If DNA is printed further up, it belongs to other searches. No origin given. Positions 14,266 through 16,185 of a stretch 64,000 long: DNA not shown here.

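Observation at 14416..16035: MalF-type permease with a roughly 270-aa extracytoplasmic insert and no cognate binding protein or ATPase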

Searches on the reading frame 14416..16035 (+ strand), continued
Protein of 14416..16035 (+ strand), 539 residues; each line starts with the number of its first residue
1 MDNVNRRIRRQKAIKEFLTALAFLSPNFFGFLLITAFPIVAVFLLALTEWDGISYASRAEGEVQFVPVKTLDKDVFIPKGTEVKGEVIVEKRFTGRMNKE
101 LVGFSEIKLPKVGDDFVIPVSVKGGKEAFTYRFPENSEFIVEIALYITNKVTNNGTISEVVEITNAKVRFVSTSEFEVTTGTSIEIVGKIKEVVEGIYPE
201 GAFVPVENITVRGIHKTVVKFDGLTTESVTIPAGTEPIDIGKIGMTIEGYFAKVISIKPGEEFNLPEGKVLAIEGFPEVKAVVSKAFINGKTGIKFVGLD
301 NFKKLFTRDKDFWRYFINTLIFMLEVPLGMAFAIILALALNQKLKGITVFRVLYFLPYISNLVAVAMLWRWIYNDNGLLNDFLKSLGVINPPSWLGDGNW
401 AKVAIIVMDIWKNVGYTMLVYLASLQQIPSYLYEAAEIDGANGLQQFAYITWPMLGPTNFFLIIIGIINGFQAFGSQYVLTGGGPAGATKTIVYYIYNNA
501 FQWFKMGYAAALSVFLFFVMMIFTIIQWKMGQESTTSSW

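Call 52: search_protein_families(library=pfam, proteins=[L035:8545-9801:+, L035:7342-8493:+, L023:9332-9910:+, L032:53-1345:+, L025:7407-9548:+, L021:1559-3313:+, L021:3338-5374:+, L025:12487-14208:+, L025:14211-16574:+], max_evalue=0.01)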
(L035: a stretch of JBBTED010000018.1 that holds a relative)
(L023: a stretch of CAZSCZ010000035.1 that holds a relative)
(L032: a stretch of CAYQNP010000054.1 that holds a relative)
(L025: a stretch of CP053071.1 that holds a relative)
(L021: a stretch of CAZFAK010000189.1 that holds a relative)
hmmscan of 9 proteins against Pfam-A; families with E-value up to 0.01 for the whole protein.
L035:8545-9801:+ (418 aa): 5 families
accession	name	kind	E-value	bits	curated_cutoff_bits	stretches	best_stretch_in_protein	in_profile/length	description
PF05221.23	AdoHcyase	-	2.2e-59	201.5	25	2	2-136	1-139/299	S-adenosyl-L-homocysteine hydrolase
PF00670.27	AdoHcyase_NAD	-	2.3e-51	174.6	27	1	185-345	1-161/162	S-adenosyl-L-homocysteine hydrolase, NAD binding domain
PF07991.19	KARI_N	-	1.3e-05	25.3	20.6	1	206-300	3-101/165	Acetohydroxy acid isomeroreductase, NADPH-binding domain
PF02826.25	2-Hacid_dh_C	-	7.3e-05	22.7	25.1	1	205-298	34-131/178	D-isomer specific 2-hydroxyacid dehydrogenase, NAD binding domain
PF02254.24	TrkA_N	-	0.0097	16.7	23.8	0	210-254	1-45/116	TrkA-N domain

L035:7342-8493:+ (383 aa): 3 families
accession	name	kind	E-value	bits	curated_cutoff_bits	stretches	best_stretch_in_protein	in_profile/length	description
PF02773.21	S-AdoMet_synt_C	-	3.1e-67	225.2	25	1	232-369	2-137/138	S-adenosylmethionine synthetase, C-terminal domain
PF02772.21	S-AdoMet_synt_M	-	4.3e-50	169.3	29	1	113-229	2-120/120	S-adenosylmethionine synthetase, central domain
PF00438.25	S-AdoMet_synt_N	-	2.5e-46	156.7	33.1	1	7-104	2-99/99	S-adenosylmethionine synthetase, N-terminal domain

L023:9332-9910:+ (192 aa): 1 family
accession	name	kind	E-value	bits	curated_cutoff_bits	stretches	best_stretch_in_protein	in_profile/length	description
PF01661.27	Macro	-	2.5e-39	134.3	22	1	41-151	1-118/118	Macro domain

L032:53-1345:+ (430 aa): 4 families
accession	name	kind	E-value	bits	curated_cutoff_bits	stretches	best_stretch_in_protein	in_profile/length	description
PF01547.30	SBP_bac_1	-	3.6e-47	162.3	26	1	45-334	9-306/307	Bacterial extracellular solute-binding protein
PF13416.11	SBP_bac_8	-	4.5e-44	151.8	27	1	48-348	1-263/279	Bacterial extracellular solute-binding protein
PF13531.11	SBP_bac_11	-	1.1e-06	29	25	1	47-101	14-62/227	Bacterial extracellular solute-binding protein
PF13343.11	SBP_bac_6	-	0.0026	17.7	24.6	0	310-348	184-221/245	Bacterial extracellular solute-binding protein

L025:7407-9548:+ (713 aa): 3 families
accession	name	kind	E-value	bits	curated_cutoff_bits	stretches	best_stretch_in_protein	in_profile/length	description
PF00027.35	cNMP_binding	-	8.7e-28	96.6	27.5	2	493-576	2-88/89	Cyclic nucleotide-binding domain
PF12706.13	Lactamase_B_2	-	4.2e-08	33.5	27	1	255-374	28-155/200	Beta-lactamase superfamily domain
PF00753.33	Lactamase_B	-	4.4e-07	30.5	22.7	1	225-361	8-149/196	Metallo-beta-lactamase superfamily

L021:1559-3313:+ (584 aa): 1 family
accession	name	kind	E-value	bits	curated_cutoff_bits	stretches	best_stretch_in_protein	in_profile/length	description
PF00528.27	BPD_transp_1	-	2.9e-14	53.6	26.4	1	376-572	3-174/184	Binding-protein-dependent transport system inner membrane component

L021:3338-5374:+ (678 aa): 1 family
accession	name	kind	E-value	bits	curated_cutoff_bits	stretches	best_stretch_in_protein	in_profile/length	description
PF00528.27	BPD_transp_1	-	1.1e-18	68.1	26.4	1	493-670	7-182/184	Binding-protein-dependent transport system inner membrane component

L025:12487-14208:+ (573 aa): 1 family
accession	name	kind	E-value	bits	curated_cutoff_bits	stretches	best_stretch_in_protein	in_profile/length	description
PF02169.21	LPP20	-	0.00062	20.6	25.9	1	120-215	1-85/97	LPP20 lipoprotein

L025:14211-16574:+ (787 aa): 1 family
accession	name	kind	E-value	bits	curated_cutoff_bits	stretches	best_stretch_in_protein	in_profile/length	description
PF14579.12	HHH_6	-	5.8e-08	33.3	25.6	1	560-638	1-85/90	Helix-hairpin-helix motif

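Call 55: find_homologous_proteins(query=L032:53-1342:+, max_evalue=1e-10)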
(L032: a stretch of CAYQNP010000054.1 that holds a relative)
Query L032:53-1342:+ (430 aa): 851 proteins with E <= 1e-10 among 7536 candidates; the best 120 are listed.
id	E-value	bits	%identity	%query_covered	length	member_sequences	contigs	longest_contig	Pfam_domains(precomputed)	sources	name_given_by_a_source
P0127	1.2e-290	982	100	100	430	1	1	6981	PF13531.12,PF13416.12,PF01547.31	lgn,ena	-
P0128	6.8e-223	758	75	100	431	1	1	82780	PF13531.12,PF13416.12,PF01547.31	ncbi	-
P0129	4.8e-185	634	63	97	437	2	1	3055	PF13416.12,PF01547.31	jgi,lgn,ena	-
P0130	1.0e-172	593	59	99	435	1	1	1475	PF13416.12,PF01547.31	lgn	-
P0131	7.8e-114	399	46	90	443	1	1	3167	PF13416.12,PF01547.31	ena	-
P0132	5.6e-82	294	39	85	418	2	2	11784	PF13416.12,PF01547.31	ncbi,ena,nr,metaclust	ncbi:MAG: hypothetical protein A2096_16510 [Spirochaetes bacterium GWF1_41_5]|nr:MAG: hypothetical p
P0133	1.4e-74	270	36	99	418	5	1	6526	PF13531.12,PF13416.12,PF01547.31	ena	-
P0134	1.5e-73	266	35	94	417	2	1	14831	PF13531.12,PF13416.12,PF01547.31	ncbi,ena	-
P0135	1.6e-73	266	34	98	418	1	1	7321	PF13416.12,PF01547.31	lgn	-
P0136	4.8e-71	258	33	98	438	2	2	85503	PF13416.12,PF01547.31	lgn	-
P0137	1.8e-70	256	34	98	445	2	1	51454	PF13416.12,PF01547.31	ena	-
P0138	3.4e-70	255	33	98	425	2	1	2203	PF13531.12,PF13416.12,PF01547.31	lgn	-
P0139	6.0e-70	255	34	97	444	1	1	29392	PF13416.12,PF01547.31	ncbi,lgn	ncbi:MAG: sugar ABC transporter substrate-binding protein [bacterium]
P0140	7.5e-70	254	35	95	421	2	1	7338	PF13416.12,PF01547.31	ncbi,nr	ncbi:MAG: sugar ABC transporter substrate-binding protein [Candidatus Sericytochromatia bacterium]|n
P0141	9.9e-70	254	36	91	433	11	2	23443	PF13531.12,PF13416.12,PF01547.31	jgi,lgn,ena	-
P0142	1.6e-69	253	33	98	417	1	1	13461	PF13531.12,PF13416.12,PF01547.31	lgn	-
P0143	2.2e-68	249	34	87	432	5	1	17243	PF13531.12,PF13416.12,PF01547.31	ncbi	-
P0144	9.7e-68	247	35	98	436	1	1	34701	PF13416.12,PF01547.31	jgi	jgi:multiple sugar transport system substrate-binding protein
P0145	1.6e-67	247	33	94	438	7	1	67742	PF13416.12,PF01547.31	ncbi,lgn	-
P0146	1.8e-67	246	38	87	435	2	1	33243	PF13416.12,PF01547.31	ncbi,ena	-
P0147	1.9e-67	246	35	85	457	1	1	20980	PF13416.12,PF01547.31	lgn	-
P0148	8.6e-67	244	33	93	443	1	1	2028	PF13416.12,PF01547.31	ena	-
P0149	2.6e-66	243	33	98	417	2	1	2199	PF13531.12,PF13416.12,PF01547.31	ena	-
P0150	3.9e-66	242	32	99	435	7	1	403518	PF13416.12,PF01547.31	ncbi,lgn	-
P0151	4.2e-66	242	34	97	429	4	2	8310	PF13416.12,PF01547.31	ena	-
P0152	4.6e-66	242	34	93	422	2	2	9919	PF13416.12,PF01547.31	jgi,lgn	-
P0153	4.7e-66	242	37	86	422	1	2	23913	PF13531.12,PF13416.12,PF01547.31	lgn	-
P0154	5.7e-66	241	37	85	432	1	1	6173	PF13531.12,PF13416.12,PF01547.31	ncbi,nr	ncbi:MAG: sugar ABC transporter substrate-binding protein [bacterium]|nr:sugar ABC transporter subst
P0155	7.4e-66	241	36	84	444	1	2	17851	PF13531.12,PF13416.12,PF01547.31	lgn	-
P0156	1.0e-65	241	35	85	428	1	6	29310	PF13531.12,PF13416.12,PF01547.31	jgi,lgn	-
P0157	2.4e-65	239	32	99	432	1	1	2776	PF13416.12,PF01547.31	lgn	-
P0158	2.5e-65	239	32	98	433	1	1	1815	PF13416.12,PF01547.31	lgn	-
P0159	1.5e-64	237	35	92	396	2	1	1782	PF13416.12,PF01547.31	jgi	jgi:multiple sugar transport system substrate-binding protein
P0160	2.0e-64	236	35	82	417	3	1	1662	PF13416.12,PF01547.31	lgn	-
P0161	4.4e-64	235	34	94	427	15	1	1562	PF13531.12,PF13416.12,PF01547.31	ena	-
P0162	4.7e-64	235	32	97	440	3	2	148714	PF13416.12,PF01547.31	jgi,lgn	jgi:multiple sugar transport system substrate-binding protein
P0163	5.9e-64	235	32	93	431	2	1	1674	PF13531.12,PF13416.12,PF01547.31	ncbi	-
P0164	6.2e-64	235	33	97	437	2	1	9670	PF13416.12,PF01547.31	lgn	-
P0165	1.2e-63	234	34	95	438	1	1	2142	PF13531.12,PF13416.12,PF01547.31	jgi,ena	-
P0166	1.2e-63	234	34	87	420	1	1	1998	PF13531.12,PF13416.12,PF01547.31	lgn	-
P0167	1.7e-63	233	32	98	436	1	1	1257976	PF13416.12,PF01547.31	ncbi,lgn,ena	-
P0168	4.4e-63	232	36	83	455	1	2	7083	PF13531.12,PF13416.12,PF01547.31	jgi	jgi:multiple sugar transport system substrate-binding protein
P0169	4.8e-63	232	35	91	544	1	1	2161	PF13416.12,PF01547.31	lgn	-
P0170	7.6e-63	231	33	98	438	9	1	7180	PF13416.12,PF01547.31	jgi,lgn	-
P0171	1.1e-62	231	35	81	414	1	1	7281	PF13416.12,PF01547.31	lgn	-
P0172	1.7e-62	230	32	98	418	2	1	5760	PF13416.12,PF01547.31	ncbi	-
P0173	1.9e-62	230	34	98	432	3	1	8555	PF13416.12,PF01547.31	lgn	-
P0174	2.2e-62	230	36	79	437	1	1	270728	PF13416.12,PF01547.31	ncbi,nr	ncbi:MAG: sugar ABC transporter substrate-binding protein [bacterium]|nr:sugar ABC transporter subst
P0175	4.4e-62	229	32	99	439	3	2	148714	PF13416.12,PF01547.31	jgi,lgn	jgi:multiple sugar transport system substrate-binding protein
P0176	6.7e-62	228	32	98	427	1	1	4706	PF13416.12,PF01547.31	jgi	jgi:multiple sugar transport system substrate-binding protein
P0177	8.4e-62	228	33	95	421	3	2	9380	PF13416.12,PF01547.31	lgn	-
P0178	1.8e-61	227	34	96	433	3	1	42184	PF13416.12,PF01547.31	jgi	-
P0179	2.4e-61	226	37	89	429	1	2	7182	PF13416.12,PF01547.31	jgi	-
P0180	6.2e-61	225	35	88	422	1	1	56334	PF13416.12,PF01547.31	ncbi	-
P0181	6.6e-61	225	36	87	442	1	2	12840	PF13416.12,PF01547.31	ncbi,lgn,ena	ncbi:MAG: sugar ABC transporter substrate-binding protein [Candidatus Firestonebacteria bacterium]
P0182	7.0e-61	225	35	84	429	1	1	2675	PF13416.12,PF01547.31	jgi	jgi:multiple sugar transport system substrate-binding protein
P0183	8.0e-61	224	38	80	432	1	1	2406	PF13416.12,PF01547.31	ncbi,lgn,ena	-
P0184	9.0e-61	224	33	93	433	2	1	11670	PF13416.12,PF01547.31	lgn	-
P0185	1.8e-60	223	34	82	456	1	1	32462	PF13531.12,PF13416.12,PF01547.31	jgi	jgi:multiple sugar transport system substrate-binding protein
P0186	2.9e-60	223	35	83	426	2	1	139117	PF13531.12,PF13416.12,PF01547.31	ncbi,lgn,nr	ncbi:MAG: ABC transporter substrate-binding protein [Chloroflexi bacterium]|nr:MAG: ABC transporter 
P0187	2.9e-60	223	32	96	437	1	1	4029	PF13416.12,PF01547.31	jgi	jgi:multiple sugar transport system substrate-binding protein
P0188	3.6e-60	222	30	97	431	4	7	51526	PF13416.12,PF01547.31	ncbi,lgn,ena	-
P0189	4.5e-60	222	34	82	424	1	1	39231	PF13416.12,PF01547.31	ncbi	ncbi:MAG: sugar ABC transporter substrate-binding protein [Chloroflexota bacterium]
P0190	4.8e-60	222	35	80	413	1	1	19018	PF13416.12,PF01547.31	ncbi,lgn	-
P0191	5.1e-60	222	33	86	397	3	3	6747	PF13416.12,PF01547.31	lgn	-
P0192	1.0e-59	221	31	87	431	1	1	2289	PF13416.12,PF01547.31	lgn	-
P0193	1.9e-59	220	39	76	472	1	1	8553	PF01547.31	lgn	-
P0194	2.9e-59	219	36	45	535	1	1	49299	PF13416.12,PF01547.31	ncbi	-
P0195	3.7e-59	219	34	82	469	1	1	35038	PF13416.12,PF01547.31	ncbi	-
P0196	4.9e-59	219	30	96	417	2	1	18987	PF13531.12,PF13416.12,PF01547.31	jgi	jgi:multiple sugar transport system substrate-binding protein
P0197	5.5e-59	218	33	94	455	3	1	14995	PF13416.12,PF01547.31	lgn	-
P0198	6.7e-59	218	32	98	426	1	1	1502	PF13416.12,PF01547.31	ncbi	-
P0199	8.0e-59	218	32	98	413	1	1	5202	PF13416.12,PF01547.31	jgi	jgi:multiple sugar transport system substrate-binding protein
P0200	1.2e-58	217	33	80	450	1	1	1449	PF13416.12,PF01547.31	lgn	-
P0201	1.4e-58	217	32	91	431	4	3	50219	PF13416.12,PF01547.31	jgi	-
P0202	1.9e-58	217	31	94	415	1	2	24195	PF13531.12,PF13416.12,PF01547.31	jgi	jgi:multiple sugar transport system substrate-binding protein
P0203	2.0e-58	217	32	97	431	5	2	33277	PF13416.12,PF01547.31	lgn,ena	-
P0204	2.2e-58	216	34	82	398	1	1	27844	PF13416.12,PF01547.31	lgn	-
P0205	2.4e-58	216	33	82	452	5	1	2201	PF13416.12,PF01547.31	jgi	jgi:multiple sugar transport system substrate-binding protein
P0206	2.5e-58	216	35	79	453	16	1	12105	PF13416.12,PF01547.31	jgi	jgi:multiple sugar transport system substrate-binding protein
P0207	2.9e-58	216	33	84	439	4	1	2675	PF13416.12,PF01547.31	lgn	-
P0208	3.4e-58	216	34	94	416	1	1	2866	PF13531.12,PF13416.12,PF01547.31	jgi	jgi:multiple sugar transport system substrate-binding protein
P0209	3.6e-58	216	35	87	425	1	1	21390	PF13416.12,PF01547.31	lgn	-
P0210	3.6e-58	216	33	91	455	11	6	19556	PF13416.12,PF01547.31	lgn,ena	-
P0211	3.6e-58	216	34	84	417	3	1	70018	PF13531.12,PF13416.12,PF01547.31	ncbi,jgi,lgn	jgi:multiple sugar transport system substrate-binding protein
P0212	3.8e-58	216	35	83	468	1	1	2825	PF13416.12,PF01547.31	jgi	jgi:multiple sugar transport system substrate-binding protein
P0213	4.3e-58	215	36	79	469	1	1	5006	PF13416.12,PF01547.31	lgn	-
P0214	6.1e-58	215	37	74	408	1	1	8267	PF13416.12,PF01547.31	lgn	-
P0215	6.6e-58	215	38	79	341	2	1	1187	PF13531.12,PF13416.12,PF01547.31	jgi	-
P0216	7.0e-58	215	33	88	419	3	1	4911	PF13531.12,PF13416.12,PF01547.31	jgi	jgi:multiple sugar transport system substrate-binding protein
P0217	7.5e-58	215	33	87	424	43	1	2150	PF13416.12,PF01547.31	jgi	jgi:multiple sugar transport system substrate-binding protein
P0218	9.8e-58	214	31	98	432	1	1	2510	PF13416.12,PF01547.31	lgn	-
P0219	1.2e-57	214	35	91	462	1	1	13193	PF13531.12,PF13416.12,PF01547.31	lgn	-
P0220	1.3e-57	214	32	99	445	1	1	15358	PF13416.12,PF01547.31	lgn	-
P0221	1.5e-57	214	34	83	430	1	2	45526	PF13416.12,PF01547.31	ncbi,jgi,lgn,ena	-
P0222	2.2e-57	213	32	91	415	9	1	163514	PF13416.12,PF01547.31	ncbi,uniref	ncbi:ABC transporter substrate-binding protein [Phyllobacterium sp. 22229]|uniref:ABC transporter su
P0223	2.6e-57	213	34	87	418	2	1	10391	PF13531.12,PF13416.12,PF01547.31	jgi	-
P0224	3.9e-57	212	32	88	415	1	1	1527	PF13531.12,PF13416.12,PF01547.31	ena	-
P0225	5.1e-57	212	31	95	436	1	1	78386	PF13416.12,PF01547.31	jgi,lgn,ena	jgi:ABC-type glycerol-3-phosphate transport system substrate-binding protein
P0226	5.3e-57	212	33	97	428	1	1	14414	PF13416.12,PF01547.31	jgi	-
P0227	5.6e-57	212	33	95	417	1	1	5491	PF13531.12,PF13416.12,PF01547.31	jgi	jgi:multiple sugar transport system substrate-binding protein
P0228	5.7e-57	212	32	86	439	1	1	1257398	PF13416.12,PF01547.31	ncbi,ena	-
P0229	5.8e-57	212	33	80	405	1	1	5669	PF13416.12,PF01547.31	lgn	-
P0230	8.1e-57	211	32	84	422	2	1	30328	PF13531.12,PF13416.12,PF01547.31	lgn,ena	-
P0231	9.1e-57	211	31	87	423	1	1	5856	PF13416.12,PF01547.31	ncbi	-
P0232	9.2e-57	211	31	98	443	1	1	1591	PF01547.31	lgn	-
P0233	9.9e-57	211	31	98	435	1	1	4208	PF13416.12,PF01547.31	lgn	-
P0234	1.1e-56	211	34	87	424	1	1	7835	PF13416.12,PF01547.31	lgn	-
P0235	1.2e-56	211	35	75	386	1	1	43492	PF13416.12,PF01547.31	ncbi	ncbi:MAG: sugar ABC transporter substrate-binding protein [Chloroflexota bacterium]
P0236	1.3e-56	211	33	81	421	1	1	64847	PF13416.12,PF01547.31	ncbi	-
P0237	1.5e-56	210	34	86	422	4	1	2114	PF13416.12,PF01547.31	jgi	jgi:multiple sugar transport system substrate-binding protein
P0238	1.6e-56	210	33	89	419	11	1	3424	PF13416.12,PF01547.31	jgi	jgi:multiple sugar transport system substrate-binding protein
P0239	1.7e-56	210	32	96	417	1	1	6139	PF13416.12,PF01547.31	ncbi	-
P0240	2.0e-56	210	33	97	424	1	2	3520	PF13416.12,PF01547.31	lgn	-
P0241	2.6e-56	210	33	97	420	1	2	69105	PF13416.12,PF01547.31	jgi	jgi:multiple sugar transport system substrate-binding protein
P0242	2.8e-56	210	34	86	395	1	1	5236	PF13416.12,PF01547.31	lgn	-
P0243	2.9e-56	209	29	96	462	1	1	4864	PF13416.12,PF01547.31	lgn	-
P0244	3.5e-56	209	33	97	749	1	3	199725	PF13531.12,PF13416.12,PF00528.28,PF01547.31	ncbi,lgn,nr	ncbi:MAG: extracellular solute-binding protein [bacterium]|nr:extracellular solute-binding protein [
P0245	3.8e-56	209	34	85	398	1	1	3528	PF13416.12,PF01547.31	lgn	-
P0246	4.0e-56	209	32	90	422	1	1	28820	PF13416.12,PF01547.31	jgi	jgi:multiple sugar transport system substrate-binding protein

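Call 56: find_encoding_contigs(protein=P0024, flank=10000, max_places=3)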
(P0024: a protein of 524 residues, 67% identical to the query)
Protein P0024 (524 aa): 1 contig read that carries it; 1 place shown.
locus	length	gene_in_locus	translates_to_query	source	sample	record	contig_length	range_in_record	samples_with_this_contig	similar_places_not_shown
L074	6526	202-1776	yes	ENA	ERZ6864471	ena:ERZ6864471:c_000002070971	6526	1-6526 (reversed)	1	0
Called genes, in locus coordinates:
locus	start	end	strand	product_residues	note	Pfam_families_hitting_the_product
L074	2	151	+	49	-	?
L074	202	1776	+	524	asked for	PF00528:BPD_transp_1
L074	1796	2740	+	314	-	PF00528:BPD_transp_1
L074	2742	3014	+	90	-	PF01313:Bac_export_3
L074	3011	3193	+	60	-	-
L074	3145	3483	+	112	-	PF01740:STAS, PF13466:STAS_2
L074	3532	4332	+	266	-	-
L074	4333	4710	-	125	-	PF01521:Fe-S_biosyn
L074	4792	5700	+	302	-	PF01073:3Beta_HSD, PF01370:Epimerase, PF02719:Polysacc_synt_2, PF05368:NmrA, PF07993:NAD_binding_4, PF13460:NAD_binding_10, PF16363:GDP_Man_Dehyd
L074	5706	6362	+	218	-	PF00215:OMPdecase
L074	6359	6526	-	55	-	?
